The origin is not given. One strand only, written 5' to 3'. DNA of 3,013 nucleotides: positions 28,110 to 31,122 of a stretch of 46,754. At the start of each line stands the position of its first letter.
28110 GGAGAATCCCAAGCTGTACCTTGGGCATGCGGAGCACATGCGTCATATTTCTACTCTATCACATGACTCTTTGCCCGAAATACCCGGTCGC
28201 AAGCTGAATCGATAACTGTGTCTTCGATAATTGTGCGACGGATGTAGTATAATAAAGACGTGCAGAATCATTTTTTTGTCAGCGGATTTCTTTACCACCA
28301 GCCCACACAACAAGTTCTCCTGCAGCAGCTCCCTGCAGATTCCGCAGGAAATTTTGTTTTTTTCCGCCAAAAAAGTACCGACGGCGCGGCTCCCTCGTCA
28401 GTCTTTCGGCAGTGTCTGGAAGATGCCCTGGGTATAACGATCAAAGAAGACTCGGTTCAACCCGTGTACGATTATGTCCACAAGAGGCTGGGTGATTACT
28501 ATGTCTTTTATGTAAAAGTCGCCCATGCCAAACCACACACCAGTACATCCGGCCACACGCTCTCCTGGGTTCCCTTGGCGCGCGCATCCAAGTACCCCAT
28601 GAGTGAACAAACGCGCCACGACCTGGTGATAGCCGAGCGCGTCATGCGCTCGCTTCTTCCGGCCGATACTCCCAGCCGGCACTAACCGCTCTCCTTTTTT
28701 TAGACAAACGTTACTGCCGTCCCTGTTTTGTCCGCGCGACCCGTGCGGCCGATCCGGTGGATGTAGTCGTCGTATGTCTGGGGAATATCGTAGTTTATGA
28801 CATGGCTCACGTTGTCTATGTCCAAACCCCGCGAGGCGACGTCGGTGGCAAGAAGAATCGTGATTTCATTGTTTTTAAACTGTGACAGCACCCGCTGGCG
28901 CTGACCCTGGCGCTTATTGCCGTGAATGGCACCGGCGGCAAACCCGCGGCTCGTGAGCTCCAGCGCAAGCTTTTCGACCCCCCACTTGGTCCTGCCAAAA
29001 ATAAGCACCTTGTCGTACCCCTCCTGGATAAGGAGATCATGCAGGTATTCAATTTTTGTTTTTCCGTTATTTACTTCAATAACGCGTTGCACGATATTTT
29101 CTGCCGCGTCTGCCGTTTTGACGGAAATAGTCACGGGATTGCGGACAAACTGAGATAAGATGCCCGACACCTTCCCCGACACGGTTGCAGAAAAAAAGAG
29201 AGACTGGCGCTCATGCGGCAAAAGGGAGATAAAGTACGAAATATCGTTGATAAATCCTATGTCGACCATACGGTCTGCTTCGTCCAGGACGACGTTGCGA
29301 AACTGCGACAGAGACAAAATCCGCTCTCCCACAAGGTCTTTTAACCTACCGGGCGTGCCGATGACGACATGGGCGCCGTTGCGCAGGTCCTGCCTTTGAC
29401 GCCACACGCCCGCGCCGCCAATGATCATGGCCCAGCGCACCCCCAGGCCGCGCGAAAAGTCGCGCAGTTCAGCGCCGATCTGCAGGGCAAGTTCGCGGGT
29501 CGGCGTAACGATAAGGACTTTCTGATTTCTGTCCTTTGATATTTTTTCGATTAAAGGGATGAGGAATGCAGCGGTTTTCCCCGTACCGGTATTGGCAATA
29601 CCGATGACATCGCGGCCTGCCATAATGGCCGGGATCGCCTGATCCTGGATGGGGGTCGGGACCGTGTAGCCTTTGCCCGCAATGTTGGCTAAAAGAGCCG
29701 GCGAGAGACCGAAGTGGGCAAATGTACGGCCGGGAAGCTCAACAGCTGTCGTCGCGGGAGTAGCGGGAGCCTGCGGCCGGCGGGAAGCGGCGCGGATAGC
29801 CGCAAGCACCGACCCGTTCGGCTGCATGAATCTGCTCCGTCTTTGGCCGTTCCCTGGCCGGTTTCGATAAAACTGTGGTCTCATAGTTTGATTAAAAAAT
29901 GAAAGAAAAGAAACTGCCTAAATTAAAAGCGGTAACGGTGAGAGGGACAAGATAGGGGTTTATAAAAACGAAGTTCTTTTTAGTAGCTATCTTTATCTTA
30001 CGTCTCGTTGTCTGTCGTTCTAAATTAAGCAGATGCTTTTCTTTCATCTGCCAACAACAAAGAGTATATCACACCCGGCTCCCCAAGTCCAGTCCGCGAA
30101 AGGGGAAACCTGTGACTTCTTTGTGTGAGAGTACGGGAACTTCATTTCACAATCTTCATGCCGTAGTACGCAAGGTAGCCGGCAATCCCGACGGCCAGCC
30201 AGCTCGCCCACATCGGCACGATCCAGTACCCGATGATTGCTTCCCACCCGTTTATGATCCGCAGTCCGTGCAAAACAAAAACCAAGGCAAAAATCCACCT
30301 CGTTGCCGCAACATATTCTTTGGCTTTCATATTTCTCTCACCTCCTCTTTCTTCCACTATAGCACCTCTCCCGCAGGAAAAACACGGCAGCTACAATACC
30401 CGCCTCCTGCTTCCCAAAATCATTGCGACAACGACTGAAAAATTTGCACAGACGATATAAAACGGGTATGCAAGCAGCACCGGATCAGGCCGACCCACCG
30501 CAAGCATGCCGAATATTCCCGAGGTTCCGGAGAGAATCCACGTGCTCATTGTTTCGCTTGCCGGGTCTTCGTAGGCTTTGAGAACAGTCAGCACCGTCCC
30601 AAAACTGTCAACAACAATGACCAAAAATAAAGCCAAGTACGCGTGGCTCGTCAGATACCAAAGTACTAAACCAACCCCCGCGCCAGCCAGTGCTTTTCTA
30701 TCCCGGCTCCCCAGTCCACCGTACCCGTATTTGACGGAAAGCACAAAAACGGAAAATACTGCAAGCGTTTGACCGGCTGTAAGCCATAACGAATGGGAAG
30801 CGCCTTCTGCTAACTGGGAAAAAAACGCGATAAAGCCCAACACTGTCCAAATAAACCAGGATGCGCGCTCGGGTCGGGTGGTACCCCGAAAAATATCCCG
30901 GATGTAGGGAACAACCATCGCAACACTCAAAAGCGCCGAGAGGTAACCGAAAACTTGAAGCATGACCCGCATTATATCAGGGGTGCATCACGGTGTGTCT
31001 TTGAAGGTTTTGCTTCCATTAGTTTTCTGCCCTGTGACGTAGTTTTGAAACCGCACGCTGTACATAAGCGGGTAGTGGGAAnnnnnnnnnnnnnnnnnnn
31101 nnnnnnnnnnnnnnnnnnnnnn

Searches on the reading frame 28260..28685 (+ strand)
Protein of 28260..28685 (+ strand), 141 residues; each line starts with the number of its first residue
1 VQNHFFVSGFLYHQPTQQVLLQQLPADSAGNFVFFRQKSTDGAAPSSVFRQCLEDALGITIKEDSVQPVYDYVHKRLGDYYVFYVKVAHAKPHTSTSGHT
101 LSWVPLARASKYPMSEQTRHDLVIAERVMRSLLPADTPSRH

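Call 7: search_protein_families(library=pfam, proteins=[window:28260-28685:+], max_evalue=0.01)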
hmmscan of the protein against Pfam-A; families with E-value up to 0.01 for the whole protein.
window:28260-28685:+ (141 aa): 1 family
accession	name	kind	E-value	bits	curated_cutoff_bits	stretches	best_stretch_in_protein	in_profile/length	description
PF14815.12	NUDIX_4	-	0.00091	19.4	35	1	12-117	5-106/113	NUDIX domain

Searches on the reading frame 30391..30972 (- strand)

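Call 7: search_protein_families(library=pfam, proteins=[window:30391-30972:-], max_evalue=0.01)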
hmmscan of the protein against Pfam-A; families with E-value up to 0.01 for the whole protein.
window:30391-30972:- (193 aa): 1 family
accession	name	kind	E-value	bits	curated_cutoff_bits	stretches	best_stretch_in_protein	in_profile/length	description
PF13536.12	EmrE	-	0.004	17.2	25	0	22-70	17-67/263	Putative multidrug resistance efflux transporter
